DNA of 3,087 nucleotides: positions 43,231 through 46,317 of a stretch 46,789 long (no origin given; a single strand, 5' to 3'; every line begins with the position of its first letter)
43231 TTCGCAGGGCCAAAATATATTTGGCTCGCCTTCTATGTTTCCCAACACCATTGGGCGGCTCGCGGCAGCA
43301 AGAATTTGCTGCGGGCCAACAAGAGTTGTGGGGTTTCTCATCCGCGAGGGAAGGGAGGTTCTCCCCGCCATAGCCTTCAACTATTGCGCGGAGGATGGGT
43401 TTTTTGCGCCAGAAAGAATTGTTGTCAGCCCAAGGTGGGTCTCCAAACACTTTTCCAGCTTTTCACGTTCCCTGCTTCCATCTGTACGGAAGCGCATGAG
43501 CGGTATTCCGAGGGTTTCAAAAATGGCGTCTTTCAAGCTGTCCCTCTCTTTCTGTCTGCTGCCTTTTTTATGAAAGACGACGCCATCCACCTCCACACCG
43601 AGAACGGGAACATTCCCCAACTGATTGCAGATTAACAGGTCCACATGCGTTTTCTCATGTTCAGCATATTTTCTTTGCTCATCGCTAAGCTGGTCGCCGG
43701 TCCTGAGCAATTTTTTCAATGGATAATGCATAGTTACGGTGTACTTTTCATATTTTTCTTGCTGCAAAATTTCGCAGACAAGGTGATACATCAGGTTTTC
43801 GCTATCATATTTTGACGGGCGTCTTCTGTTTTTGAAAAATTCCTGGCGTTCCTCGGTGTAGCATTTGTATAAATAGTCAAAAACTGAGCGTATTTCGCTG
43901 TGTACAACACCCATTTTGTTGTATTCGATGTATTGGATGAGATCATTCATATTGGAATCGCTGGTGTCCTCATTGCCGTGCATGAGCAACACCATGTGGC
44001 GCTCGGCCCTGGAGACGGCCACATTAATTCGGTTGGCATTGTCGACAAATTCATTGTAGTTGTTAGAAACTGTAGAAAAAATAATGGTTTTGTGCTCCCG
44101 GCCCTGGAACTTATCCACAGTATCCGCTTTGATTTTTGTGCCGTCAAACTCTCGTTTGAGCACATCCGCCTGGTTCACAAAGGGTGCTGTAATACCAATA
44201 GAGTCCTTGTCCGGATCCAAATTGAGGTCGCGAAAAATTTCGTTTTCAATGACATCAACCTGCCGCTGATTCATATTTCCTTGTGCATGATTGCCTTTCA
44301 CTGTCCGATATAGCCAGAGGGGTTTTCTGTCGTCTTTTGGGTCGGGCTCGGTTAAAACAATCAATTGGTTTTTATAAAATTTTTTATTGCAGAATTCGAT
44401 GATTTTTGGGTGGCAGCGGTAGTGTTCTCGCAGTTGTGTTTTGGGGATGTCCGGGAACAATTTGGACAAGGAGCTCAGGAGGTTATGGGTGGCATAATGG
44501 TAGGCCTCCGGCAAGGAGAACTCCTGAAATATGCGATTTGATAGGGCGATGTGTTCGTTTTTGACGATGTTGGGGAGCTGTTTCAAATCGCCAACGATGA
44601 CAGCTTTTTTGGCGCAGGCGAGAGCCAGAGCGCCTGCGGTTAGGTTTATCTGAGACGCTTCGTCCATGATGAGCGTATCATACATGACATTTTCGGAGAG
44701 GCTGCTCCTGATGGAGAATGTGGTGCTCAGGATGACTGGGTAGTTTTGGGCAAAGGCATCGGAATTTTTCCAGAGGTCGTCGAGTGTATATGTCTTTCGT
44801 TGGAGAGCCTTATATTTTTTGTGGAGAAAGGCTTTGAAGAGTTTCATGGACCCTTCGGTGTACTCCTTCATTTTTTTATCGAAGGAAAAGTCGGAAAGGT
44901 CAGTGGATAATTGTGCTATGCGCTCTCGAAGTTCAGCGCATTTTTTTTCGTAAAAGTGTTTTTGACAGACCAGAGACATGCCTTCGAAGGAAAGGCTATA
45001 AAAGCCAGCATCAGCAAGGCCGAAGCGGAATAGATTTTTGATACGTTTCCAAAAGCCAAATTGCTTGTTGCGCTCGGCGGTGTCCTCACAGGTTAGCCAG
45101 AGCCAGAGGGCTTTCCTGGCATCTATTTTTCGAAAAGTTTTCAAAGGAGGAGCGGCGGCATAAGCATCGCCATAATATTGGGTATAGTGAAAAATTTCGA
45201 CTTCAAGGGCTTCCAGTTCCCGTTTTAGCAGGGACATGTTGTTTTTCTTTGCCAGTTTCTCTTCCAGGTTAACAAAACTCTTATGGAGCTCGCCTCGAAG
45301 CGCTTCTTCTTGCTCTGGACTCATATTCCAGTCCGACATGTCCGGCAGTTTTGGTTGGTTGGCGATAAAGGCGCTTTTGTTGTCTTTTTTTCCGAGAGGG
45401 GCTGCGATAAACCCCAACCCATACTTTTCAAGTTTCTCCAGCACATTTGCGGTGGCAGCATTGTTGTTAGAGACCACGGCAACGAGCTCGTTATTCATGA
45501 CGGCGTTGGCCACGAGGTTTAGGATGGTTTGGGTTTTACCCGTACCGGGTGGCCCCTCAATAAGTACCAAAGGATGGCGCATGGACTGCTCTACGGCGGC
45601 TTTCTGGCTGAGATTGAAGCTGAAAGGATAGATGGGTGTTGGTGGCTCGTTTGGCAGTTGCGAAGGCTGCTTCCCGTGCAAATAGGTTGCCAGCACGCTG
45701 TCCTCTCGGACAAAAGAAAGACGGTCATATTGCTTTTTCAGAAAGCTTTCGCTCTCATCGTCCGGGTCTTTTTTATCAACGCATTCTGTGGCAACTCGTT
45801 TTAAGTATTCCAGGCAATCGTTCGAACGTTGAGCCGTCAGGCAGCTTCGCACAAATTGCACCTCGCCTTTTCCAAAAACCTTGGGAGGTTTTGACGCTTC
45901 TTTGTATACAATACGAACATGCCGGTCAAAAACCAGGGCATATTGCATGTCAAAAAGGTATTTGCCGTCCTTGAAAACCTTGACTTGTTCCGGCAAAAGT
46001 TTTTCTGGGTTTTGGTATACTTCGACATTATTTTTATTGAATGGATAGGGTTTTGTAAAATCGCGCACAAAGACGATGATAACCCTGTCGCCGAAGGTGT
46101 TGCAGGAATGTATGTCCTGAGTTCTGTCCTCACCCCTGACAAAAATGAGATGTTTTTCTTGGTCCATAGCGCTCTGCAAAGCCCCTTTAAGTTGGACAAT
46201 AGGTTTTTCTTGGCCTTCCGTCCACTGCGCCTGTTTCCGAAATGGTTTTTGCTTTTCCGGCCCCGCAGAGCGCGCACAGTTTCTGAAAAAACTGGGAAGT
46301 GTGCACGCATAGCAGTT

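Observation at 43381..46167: Isolated AT-rich helicase-nuclease fusion: candidate single-gene defence module with an unassigned N-terminal domain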

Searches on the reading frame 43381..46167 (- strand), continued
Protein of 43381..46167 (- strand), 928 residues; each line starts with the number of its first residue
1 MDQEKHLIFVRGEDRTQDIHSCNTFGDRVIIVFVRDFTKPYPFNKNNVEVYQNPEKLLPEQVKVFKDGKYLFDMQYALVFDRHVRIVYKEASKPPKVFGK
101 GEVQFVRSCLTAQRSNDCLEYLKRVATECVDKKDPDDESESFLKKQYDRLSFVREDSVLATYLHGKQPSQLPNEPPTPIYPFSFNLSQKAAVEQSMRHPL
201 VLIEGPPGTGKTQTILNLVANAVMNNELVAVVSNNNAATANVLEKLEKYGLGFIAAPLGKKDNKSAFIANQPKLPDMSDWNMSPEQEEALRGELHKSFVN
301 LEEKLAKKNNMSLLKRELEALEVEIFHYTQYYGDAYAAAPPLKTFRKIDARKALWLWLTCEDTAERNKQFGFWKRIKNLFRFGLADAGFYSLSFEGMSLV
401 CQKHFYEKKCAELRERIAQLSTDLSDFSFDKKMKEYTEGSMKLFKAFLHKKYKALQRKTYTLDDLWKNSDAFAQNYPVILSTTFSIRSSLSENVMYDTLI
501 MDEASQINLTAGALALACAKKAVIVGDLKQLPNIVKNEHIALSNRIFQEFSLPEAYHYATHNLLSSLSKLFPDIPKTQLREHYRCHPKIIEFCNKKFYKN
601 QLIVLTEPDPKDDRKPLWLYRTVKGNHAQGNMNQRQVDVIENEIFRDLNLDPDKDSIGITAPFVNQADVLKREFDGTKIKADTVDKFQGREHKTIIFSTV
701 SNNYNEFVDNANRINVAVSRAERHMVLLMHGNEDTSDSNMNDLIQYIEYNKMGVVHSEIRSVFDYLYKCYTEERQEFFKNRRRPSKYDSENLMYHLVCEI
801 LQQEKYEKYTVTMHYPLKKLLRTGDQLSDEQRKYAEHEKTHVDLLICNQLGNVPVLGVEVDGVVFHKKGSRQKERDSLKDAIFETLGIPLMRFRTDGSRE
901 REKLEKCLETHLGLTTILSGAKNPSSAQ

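Call 90: search_protein_families(library=padloc, alignment_id=A7, max_evalue=1e-10)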
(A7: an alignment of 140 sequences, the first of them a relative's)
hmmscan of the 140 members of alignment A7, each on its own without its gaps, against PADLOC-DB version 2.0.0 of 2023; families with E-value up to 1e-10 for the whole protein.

A. member 1, L067:3038-4084:+ (349 aa): 9 families
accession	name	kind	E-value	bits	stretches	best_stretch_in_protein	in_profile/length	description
PDLC03373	MTase_II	-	1.5e-115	384.2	1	2-349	4-338/339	Type II methyltransferase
PDLC03372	MTase_II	-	1.8e-79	265.2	1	83-349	5-258/259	Type II methyltransferase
PDLC03292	MTase_II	-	7.2e-65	217.5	1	4-348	78-407/722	Type II methyltransferase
PDLC03257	MTase_II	-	4.5e-41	139.2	1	8-338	14-328/343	Type II methyltransferase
PDLC03287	MTase_II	-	3.8e-38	129.7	1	8-342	2-332/646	Type II methyltransferase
PDLC03298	MTase_II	-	1.9e-26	91.1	1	8-327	3-303/362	Type II methyltransferase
PDLC03720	oMTase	-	3.7e-16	57.7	1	8-292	5-276/326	orphan methyltransferase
PDLC03342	MTase_II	-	1.2e-14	52.3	1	8-327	26-351/383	Type II methyltransferase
PDLC03345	MTase_II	-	1.6e-12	44.5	0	134-246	171-288/581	Type II methyltransferase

B. families by the number of members that match (of 140 scanned): 85 families (the first 25 are shown)
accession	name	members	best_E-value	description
PDLC01995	RtcR_PspF2--CARF_AAA_HTH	2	7.7e-103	-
PDLC01994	RtcR_PspF1--CARF_AAA_HTH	2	1.2e-60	-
PDLC01993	RtcR--CARF_AAA_HTH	2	1.2e-51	-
PDLC04135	mad3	2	2.1e-26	mads_3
PDLC03659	mREase_IV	1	1.7e-233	Type IV methyl-directed restriction enzyme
PDLC02505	BrxL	1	4.3e-231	BrxL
PDLC03959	SngB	1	1.8e-170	-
PDLC03041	REase_I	1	4e-146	Type I restriction enzyme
PDLC01097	C3a214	1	8.9e-122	GlgB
PDLC04093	SIR2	1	4.5e-120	-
PDLC03044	REase_I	1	1.4e-115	Type I restriction enzyme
PDLC03373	MTase_II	1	1.5e-115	Type II methyltransferase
PDLC03040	REase_I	1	4.1e-103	Type I restriction enzyme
PDLC02554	PglZ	1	6.8e-99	PglZ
PDLC03658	mREase_IV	1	2.7e-93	Type IV methyl-directed restriction enzyme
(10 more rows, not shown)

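Call 95: find_encoding_contigs(protein=P0004, flank=8000, max_places=3)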
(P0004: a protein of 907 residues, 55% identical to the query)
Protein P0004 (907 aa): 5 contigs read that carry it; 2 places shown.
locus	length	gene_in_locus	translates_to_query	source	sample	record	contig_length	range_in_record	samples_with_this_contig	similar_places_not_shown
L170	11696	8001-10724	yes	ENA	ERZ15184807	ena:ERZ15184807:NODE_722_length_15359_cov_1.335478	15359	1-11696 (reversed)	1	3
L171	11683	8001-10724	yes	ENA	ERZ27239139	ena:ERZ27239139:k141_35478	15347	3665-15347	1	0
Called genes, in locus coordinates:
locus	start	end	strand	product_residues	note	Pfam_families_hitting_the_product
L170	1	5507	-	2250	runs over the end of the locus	PF00668:Condensation, PF00501:AMP-binding, PF13193:AMP-binding_C, PF00550:PP-binding, PF00668:Condensation, PF00501:AMP-binding, PF13193:AMP-binding_C, PF00550:PP-binding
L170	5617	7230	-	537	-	PF00501:AMP-binding, PF13193:AMP-binding_C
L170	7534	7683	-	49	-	-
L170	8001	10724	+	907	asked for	PF00580:UvrD-helicase (faint), PF01443:Viral_helicase1 (faint), PF13086:AAA_11, PF13245:AAA_19, PF13604:AAA_30 (faint), PF13538:UvrD_C_2 (faint), PF13087:AAA_12, PF10881:DUF2726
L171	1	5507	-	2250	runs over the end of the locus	PF00668:Condensation, PF00501:AMP-binding, PF13193:AMP-binding_C, PF00550:PP-binding, PF00668:Condensation, PF00501:AMP-binding, PF13193:AMP-binding_C, PF00550:PP-binding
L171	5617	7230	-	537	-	PF00501:AMP-binding, PF13193:AMP-binding_C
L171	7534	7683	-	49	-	-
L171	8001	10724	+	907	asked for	PF00580:UvrD-helicase (faint), PF01443:Viral_helicase1 (faint), PF13086:AAA_11, PF13245:AAA_19, PF13604:AAA_30 (faint), PF13538:UvrD_C_2 (faint), PF13087:AAA_12, PF10881:DUF2726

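Call 96: find_encoding_contigs(protein=P0019, flank=8000, max_places=4)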
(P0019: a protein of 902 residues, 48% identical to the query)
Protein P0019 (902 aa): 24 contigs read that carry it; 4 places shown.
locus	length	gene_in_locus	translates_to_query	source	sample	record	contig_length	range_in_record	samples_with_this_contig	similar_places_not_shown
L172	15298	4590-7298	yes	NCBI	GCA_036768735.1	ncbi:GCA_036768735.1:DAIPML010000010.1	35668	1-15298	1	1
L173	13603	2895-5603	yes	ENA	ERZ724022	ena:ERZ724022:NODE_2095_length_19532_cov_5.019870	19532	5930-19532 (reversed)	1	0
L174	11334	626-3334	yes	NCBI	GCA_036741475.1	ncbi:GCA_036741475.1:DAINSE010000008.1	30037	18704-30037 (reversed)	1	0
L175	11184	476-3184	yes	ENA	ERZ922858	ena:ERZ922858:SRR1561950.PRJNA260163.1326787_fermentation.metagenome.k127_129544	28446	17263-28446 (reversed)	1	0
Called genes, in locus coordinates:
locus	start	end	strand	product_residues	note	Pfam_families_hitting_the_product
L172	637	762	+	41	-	-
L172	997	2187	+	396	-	PF00078:RVT_1, PF00680:RdRP_1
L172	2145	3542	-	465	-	PF13546:DDE_5, PF01609:DDE_Tnp_1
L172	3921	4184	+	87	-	-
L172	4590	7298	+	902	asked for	PF00580:UvrD-helicase (weak), PF01443:Viral_helicase1 (faint), PF13086:AAA_11, PF13245:AAA_19, PF13604:AAA_30 (weak), PF13087:AAA_12, PF13538:UvrD_C_2 (weak), PF10881:DUF2726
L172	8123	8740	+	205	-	PF19570:DUF6088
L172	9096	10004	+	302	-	PF14236:DruA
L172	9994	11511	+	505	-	PF13808:DDE_Tnp_1_assoc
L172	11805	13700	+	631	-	PF00005:ABC_tran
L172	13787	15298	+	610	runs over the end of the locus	PF00005:ABC_tran, PF02463:SMC_N (faint), PF13304:AAA_21 (weak)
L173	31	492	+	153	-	PF00078:RVT_1 (faint), PF08388:GIIM (weak)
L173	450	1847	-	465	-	PF13546:DDE_5, PF01609:DDE_Tnp_1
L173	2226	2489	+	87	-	-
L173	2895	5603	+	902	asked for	PF00580:UvrD-helicase (weak), PF01443:Viral_helicase1 (faint), PF13086:AAA_11, PF13245:AAA_19, PF13604:AAA_30 (weak), PF13087:AAA_12, PF13538:UvrD_C_2 (weak), PF10881:DUF2726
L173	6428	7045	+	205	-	PF19570:DUF6088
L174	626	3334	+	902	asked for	PF00580:UvrD-helicase (weak), PF01443:Viral_helicase1 (faint), PF13086:AAA_11, PF13245:AAA_19, PF13604:AAA_30 (weak), PF13087:AAA_12, PF13538:UvrD_C_2 (weak), PF10881:DUF2726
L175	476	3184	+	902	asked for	PF00580:UvrD-helicase (weak), PF01443:Viral_helicase1 (faint), PF13086:AAA_11, PF13245:AAA_19, PF13604:AAA_30 (weak), PF13087:AAA_12, PF13538:UvrD_C_2 (weak), PF10881:DUF2726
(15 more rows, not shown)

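Call 106: search_protein_families(library=pfam, proteins=[L088:6399-7412:-, L088:5623-6090:+], max_evalue=0.01)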
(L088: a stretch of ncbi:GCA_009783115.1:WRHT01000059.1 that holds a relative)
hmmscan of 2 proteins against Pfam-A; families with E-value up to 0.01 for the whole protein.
L088:6399-7412:- (337 aa): 3 families
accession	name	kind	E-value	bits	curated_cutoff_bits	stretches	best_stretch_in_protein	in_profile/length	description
PF06250.17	YhcG_C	-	5.7e-60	202.1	32.5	1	170-323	2-155/157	YhcG PDDEXK nuclease domain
PF17761.7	DUF1016_N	-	2e-44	151.4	32.8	1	12-145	1-137/137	DUF1016 N-terminal domain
PF17762.8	HTH_ParB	-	0.001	19.6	22.6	1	83-140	41-99/102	ParB HTH domain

L088:5623-6090:+ (155 aa): 0 families

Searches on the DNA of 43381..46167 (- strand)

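Call 46: search_dna_similar(query=L086:9764-12445:+, collection=ecoli_genomes, mode=near, max_rows=12, rows=spread)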
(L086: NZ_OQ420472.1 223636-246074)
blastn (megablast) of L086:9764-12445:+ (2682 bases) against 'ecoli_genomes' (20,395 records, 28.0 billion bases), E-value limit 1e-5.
Records with a match: 649; places in all: 660; records where one place covers at least 80% of the query: 643.
Genomes with a match: 648 of 5426; with a place that covers at least 80% of the query: 642. Places per genome that has any: lowest 1, median 1, highest 5. On chromosomes: 659 places; on plasmids: 1.
Best place of each record, by identity: >=99% 467; 95-99% 181; 90-95% 1.
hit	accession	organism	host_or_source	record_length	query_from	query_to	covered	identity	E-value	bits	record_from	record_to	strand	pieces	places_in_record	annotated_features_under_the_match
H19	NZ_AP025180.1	Escherichia coli strain JP538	Sus scrofa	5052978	1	2682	100%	100.0%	0e+0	4948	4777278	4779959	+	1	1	AAA domain-containing protein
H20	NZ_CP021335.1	Escherichia coli strain 95JB1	fecal sample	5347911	1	2682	100%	99.9%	0e+0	4937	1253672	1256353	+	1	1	AAA domain-containing protein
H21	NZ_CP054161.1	Escherichia coli strain STO_Bone2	Homo sapiens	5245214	1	2682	100%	99.9%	0e+0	4931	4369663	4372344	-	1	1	AAA domain-containing protein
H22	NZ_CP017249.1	Escherichia coli strain NADC 5570/86-24/6565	not applicable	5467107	1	2682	100%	99.9%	0e+0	4929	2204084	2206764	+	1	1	AAA domain-containing protein | hypothetical protein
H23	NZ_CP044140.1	Escherichia coli O157 strain AR-0430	missing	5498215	1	2682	100%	99.9%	0e+0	4929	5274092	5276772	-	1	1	AAA domain-containing protein | hypothetical protein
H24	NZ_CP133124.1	Escherichia coli O157:H7 strain PNUSAE146742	missing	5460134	1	2682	100%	99.9%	0e+0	4929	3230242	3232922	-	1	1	AAA domain-containing protein | hypothetical protein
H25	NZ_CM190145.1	Escherichia coli strain 21437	Homo sapiens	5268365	1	2682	100%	99.8%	0e+0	4926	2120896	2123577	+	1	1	AAA domain-containing protein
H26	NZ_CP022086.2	Escherichia coli O104:H4 strain FDAARGOS_348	Homo sapiens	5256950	1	2682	100%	99.4%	0e+0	4865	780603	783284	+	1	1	AAA domain-containing protein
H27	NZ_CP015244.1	Escherichia coli O91 str. RM7190 strain RM7190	pig feces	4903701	1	2682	100%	99.0%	0e+0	4798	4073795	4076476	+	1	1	AAA domain-containing protein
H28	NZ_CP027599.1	Escherichia coli strain 97-3250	Homo sapiens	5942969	1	2682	100%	98.2%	0e+0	4682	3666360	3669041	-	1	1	AAA domain-containing protein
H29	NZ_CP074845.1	Escherichia coli strain 7_12_30A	bovine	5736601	1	2682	100%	98.2%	0e+0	4682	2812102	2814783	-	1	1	AAA domain-containing protein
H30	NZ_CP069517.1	Escherichia coli strain FDAARGOS_1262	Homo sapiens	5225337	1686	2677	37%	98.6%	0e+0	1755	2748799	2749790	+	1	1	AAA domain-containing protein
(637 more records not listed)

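Call 47: get_annotated_region(hit=H19, flank=12000)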
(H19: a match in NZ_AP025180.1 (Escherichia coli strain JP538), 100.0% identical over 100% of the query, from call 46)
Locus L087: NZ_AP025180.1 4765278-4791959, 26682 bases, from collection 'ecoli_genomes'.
description: Escherichia coli strain JP538 chromosome, complete genome
organism: Escherichia coli strain JP538 (NCBI taxid 562)
replicon: chromosome; assembly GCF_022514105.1
host: Sus scrofa; source: -; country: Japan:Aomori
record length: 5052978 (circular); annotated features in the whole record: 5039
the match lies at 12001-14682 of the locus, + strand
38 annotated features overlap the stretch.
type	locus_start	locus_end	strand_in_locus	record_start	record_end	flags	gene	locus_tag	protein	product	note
CDS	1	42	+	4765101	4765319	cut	-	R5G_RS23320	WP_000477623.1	hypothetical protein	-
CDS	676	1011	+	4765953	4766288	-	-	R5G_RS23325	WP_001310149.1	hypothetical protein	-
CDS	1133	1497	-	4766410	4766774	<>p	-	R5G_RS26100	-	DDE-type integrase/transposase/recombinase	frameshifted; incomplete; partial in the middle of a contig; missing N-terminus and C-terminus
CDS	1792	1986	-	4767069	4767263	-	-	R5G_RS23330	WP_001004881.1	hypothetical protein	-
CDS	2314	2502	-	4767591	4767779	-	-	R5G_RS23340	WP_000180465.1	hypothetical protein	-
CDS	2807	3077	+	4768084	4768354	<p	-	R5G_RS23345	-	hypothetical protein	frameshifted; incomplete; partial in the middle of a contig; missing N-terminus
CDS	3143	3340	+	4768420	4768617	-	-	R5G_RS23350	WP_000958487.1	helix-turn-helix transcriptional regulator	-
CDS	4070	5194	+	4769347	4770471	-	-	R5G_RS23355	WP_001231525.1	nucleotide disphospho-sugar-binding domain-containing protein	-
CDS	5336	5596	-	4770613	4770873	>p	-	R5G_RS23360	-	alpha/beta hydrolase-fold protein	incomplete; partial in the middle of a contig; missing N-terminus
CDS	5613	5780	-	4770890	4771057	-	-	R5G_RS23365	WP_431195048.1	IS1 family transposase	-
CDS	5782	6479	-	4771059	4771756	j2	-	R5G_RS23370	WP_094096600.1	IS1-like element IS1A family transposase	programmed frameshift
CDS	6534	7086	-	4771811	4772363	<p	-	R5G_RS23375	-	IS1 family transposase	frameshifted; incomplete; partial in the middle of a contig; missing C-terminus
CDS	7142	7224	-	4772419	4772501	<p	-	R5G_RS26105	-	CPBP family intramembrane glutamic endopeptidase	frameshifted; incomplete; partial in the middle of a contig; missing C-terminus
CDS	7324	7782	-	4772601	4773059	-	-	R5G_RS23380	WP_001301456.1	hypothetical protein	-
CDS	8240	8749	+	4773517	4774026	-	-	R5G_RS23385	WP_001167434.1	hypothetical protein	-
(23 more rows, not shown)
